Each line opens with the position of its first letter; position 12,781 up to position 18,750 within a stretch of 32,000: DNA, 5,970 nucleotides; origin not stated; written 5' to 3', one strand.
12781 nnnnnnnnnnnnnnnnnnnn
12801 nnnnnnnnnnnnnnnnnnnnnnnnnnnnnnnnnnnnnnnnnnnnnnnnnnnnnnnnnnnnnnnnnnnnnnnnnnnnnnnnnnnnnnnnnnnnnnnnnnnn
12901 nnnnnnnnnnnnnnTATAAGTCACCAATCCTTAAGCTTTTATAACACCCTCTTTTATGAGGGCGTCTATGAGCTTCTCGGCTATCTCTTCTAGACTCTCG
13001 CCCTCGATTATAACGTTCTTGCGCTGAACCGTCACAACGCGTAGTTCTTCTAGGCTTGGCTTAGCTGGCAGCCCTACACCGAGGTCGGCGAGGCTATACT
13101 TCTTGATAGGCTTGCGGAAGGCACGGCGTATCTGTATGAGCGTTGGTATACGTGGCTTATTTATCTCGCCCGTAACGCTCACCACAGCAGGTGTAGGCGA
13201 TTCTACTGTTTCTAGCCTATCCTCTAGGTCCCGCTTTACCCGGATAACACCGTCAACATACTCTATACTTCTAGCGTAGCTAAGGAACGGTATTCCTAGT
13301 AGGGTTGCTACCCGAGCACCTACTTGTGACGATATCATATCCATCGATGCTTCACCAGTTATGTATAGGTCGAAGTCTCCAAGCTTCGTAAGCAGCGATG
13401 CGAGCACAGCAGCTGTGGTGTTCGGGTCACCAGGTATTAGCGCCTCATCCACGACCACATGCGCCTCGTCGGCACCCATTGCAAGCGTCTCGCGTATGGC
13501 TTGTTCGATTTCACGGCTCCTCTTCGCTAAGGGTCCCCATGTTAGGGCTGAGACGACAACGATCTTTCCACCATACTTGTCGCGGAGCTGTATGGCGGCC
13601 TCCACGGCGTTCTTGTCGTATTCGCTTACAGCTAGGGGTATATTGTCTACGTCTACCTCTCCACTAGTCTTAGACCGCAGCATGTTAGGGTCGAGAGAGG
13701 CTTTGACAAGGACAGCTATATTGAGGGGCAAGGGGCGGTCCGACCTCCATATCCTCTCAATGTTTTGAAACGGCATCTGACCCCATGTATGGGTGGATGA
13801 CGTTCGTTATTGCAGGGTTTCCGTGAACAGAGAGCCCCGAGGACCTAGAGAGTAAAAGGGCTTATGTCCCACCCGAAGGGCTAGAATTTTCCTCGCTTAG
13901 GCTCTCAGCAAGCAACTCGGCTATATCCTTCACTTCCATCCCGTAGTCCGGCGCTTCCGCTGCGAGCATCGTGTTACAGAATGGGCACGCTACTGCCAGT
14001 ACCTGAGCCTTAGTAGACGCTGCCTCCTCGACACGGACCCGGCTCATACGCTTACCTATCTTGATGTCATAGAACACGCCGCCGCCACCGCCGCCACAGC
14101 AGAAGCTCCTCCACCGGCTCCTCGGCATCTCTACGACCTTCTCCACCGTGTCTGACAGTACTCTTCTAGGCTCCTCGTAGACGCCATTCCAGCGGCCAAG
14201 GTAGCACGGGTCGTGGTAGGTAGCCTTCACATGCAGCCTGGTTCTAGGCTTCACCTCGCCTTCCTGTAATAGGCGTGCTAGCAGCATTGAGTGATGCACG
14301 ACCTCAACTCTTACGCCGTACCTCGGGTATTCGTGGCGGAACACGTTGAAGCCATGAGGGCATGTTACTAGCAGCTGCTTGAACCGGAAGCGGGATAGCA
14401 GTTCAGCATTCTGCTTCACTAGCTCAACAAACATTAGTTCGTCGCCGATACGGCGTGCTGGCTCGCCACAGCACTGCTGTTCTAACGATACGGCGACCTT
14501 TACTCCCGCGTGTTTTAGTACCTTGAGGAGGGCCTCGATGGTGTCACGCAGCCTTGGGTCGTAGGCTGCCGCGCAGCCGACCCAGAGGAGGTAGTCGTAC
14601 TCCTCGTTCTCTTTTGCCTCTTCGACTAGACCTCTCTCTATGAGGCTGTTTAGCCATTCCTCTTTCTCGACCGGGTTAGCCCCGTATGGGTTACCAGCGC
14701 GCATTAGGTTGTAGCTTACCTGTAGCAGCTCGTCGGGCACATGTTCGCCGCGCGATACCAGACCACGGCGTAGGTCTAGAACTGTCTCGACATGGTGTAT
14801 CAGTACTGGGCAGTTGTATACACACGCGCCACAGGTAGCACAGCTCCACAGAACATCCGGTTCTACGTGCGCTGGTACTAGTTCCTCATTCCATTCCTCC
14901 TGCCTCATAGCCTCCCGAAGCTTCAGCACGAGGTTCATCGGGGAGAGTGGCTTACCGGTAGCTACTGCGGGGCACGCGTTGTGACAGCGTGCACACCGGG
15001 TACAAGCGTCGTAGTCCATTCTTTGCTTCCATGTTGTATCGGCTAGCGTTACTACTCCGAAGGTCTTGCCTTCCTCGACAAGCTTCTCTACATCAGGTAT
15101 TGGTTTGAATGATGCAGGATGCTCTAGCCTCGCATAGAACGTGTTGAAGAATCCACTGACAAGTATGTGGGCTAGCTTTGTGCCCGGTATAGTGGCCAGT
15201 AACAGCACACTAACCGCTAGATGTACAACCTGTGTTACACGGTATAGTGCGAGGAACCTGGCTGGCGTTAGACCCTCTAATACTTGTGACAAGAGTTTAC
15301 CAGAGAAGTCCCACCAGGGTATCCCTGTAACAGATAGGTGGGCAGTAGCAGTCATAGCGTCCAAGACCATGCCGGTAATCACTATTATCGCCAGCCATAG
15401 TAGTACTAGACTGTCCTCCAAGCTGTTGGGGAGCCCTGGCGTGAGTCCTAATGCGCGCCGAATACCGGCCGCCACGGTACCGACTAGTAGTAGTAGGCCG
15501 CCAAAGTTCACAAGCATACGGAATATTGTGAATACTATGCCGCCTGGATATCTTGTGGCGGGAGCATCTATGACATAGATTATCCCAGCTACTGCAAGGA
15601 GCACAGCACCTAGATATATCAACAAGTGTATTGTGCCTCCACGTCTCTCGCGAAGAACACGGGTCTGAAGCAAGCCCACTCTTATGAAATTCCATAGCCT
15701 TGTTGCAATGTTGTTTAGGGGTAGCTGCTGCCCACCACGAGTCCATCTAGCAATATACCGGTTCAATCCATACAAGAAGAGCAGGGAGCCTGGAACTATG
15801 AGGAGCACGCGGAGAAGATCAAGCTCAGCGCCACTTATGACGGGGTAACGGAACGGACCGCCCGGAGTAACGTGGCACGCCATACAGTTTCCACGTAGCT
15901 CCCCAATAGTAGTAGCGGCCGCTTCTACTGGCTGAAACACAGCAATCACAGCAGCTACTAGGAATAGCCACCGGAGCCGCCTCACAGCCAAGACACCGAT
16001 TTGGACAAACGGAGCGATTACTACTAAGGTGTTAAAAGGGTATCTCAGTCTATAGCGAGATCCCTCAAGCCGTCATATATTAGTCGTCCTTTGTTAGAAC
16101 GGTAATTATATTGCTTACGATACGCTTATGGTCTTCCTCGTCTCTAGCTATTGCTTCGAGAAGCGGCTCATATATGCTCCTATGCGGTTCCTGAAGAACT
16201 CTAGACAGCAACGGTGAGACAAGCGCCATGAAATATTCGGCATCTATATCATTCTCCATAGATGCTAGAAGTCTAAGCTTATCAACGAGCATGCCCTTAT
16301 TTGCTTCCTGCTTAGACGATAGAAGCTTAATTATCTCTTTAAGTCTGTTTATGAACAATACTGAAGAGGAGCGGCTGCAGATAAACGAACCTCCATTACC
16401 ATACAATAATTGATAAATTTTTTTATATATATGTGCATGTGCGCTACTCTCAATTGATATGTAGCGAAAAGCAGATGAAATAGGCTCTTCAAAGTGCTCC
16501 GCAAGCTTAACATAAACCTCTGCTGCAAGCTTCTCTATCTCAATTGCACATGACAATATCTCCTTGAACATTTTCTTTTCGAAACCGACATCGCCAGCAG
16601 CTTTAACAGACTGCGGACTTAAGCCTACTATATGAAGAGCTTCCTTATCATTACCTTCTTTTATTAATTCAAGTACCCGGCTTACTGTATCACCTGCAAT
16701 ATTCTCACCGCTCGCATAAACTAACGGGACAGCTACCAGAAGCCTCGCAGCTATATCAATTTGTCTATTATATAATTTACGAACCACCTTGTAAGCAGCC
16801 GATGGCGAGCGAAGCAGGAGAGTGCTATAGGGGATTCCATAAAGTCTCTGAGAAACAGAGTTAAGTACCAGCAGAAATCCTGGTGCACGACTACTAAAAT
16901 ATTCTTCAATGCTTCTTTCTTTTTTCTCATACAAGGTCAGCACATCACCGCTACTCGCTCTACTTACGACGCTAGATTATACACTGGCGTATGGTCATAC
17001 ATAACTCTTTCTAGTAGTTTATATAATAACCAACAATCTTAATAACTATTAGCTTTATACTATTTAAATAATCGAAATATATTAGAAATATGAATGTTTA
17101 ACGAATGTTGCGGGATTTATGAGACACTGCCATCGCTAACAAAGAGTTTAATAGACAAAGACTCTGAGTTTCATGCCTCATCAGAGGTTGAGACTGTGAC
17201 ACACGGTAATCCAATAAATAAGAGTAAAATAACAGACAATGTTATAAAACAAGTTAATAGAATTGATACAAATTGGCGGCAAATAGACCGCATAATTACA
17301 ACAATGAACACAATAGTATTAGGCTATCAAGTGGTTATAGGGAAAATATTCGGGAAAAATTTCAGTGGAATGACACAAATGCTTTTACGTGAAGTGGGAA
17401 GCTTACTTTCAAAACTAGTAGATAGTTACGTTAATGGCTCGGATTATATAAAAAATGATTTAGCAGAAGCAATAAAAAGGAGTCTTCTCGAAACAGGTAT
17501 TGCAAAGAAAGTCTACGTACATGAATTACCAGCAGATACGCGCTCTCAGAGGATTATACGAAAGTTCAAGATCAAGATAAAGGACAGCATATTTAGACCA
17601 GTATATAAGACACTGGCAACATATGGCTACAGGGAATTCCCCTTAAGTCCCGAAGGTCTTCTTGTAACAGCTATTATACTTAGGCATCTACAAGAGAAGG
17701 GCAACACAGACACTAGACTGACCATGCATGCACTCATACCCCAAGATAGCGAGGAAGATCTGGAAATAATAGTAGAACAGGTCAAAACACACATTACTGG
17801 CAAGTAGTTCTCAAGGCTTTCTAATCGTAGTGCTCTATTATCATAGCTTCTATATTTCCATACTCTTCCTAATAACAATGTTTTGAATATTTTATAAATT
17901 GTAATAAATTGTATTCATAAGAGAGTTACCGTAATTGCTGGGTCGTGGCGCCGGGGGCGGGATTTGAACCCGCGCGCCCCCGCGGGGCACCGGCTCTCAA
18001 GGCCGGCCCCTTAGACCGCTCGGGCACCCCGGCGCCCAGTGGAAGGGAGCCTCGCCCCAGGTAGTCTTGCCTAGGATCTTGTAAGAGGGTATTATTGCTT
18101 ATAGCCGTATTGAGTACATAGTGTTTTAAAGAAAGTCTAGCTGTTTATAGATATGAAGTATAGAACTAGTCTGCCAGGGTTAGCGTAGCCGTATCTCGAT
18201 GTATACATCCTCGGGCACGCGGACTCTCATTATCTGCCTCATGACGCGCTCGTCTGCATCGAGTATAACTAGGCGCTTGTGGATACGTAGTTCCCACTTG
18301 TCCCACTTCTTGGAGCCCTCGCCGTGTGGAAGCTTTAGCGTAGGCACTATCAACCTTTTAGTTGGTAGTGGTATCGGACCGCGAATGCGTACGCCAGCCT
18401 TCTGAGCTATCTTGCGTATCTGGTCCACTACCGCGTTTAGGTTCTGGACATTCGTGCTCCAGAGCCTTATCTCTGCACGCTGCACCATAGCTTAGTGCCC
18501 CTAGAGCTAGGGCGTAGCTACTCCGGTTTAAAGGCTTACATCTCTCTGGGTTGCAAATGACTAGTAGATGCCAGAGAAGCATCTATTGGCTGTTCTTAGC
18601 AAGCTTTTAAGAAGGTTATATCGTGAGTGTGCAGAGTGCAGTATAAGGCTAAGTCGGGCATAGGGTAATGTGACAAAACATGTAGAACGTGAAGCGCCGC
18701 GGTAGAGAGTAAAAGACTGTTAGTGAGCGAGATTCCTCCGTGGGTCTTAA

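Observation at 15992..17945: Strongly AT-rich two-gene islet between the ETF operon and the 3' end of tRNA-Ser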

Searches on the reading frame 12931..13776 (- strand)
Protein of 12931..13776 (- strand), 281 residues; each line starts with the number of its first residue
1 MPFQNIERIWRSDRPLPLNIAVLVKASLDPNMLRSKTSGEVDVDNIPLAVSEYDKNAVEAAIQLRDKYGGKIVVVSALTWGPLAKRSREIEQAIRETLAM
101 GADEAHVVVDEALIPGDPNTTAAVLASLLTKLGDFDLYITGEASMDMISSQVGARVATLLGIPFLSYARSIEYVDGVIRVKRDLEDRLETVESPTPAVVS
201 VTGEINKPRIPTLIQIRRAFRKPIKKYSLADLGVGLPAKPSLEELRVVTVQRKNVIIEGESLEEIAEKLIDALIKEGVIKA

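Call 79: search_protein_families(library=pfam, proteins=[window:12931-13776:-], max_evalue=0.001)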
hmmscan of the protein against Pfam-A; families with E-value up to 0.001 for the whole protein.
window:12931-13776:- (281 aa): 1 family
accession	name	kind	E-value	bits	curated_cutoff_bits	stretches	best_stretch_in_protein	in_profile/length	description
PF01012.27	ETF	-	3.6e-34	118.6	26.7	1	48-231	11-180/181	Electron transfer flavoprotein domain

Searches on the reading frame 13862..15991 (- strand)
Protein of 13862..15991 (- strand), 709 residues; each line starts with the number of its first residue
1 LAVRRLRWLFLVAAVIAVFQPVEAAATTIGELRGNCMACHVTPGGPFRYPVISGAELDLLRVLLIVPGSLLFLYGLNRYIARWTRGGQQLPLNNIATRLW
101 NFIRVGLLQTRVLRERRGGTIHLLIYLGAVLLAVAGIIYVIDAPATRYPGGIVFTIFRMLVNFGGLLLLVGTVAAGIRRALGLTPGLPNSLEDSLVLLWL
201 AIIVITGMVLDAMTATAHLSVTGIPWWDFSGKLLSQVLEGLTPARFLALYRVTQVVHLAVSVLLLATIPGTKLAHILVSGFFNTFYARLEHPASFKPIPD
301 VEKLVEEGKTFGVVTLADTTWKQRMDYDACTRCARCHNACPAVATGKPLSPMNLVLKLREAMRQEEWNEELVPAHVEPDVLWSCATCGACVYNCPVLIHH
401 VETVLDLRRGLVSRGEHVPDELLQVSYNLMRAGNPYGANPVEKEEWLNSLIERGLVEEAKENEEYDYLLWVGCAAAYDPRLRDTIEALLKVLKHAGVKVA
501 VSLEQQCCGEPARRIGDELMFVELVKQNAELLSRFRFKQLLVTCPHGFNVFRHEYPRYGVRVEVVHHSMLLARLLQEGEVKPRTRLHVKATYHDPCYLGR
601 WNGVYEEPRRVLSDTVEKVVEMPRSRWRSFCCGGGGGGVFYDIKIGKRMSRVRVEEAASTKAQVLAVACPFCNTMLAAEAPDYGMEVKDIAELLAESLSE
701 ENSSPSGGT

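Call 79: search_protein_families(library=pfam, proteins=[window:13862-15991:-], max_evalue=0.001)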
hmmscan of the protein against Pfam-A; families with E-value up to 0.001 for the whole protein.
window:13862-15991:- (709 aa): 7 families
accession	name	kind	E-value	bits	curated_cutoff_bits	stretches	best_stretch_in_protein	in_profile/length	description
PF02754.22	CCG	-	1.7e-25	89.4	20.6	2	591-676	2-84/85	Cysteine-rich domain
PF13237.11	Fer4_10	-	8.4e-10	38.9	25.5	1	324-395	3-53/53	4Fe-4S dicluster domain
PF13183.11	Fer4_8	-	7.6e-09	36.4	27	1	328-396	3-66/68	4Fe-4S dicluster domain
PF13187.11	Fer4_9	-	5.9e-08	33.1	27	1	329-396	1-49/52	4Fe-4S dicluster domain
PF13484.11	Fer4_16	-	2.6e-06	28.5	30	1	330-396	2-65/66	4Fe-4S double cluster binding domain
PF13534.11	Fer4_17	-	4.6e-06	27.5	22.2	1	329-396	1-58/61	4Fe-4S dicluster domain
PF12797.12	Fer4_2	-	0.00024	21.3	24.5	1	321-342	1-22/22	4Fe-4S binding domain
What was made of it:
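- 13862..15991 (-): EtfD-like membrane Fe-S oxidoreductase (4Fe-4S dicluster plus two CCG domains). Native composition. Conserved downstream neighbour of ORF1. Pfam (call 79).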

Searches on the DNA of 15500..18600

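Call 72: search_rna_families(source=window, start=15500, end=18600, threshold=evalue, max_evalue=0.1)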
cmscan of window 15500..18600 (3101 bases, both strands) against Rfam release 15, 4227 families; matches with E-value up to 0.1: 1.
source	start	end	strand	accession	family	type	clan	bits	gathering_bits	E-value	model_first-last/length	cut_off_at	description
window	17949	18033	-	RF00005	tRNA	Gene; tRNA;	CL00001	50.5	29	3.5e-09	1-71/71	no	tRNA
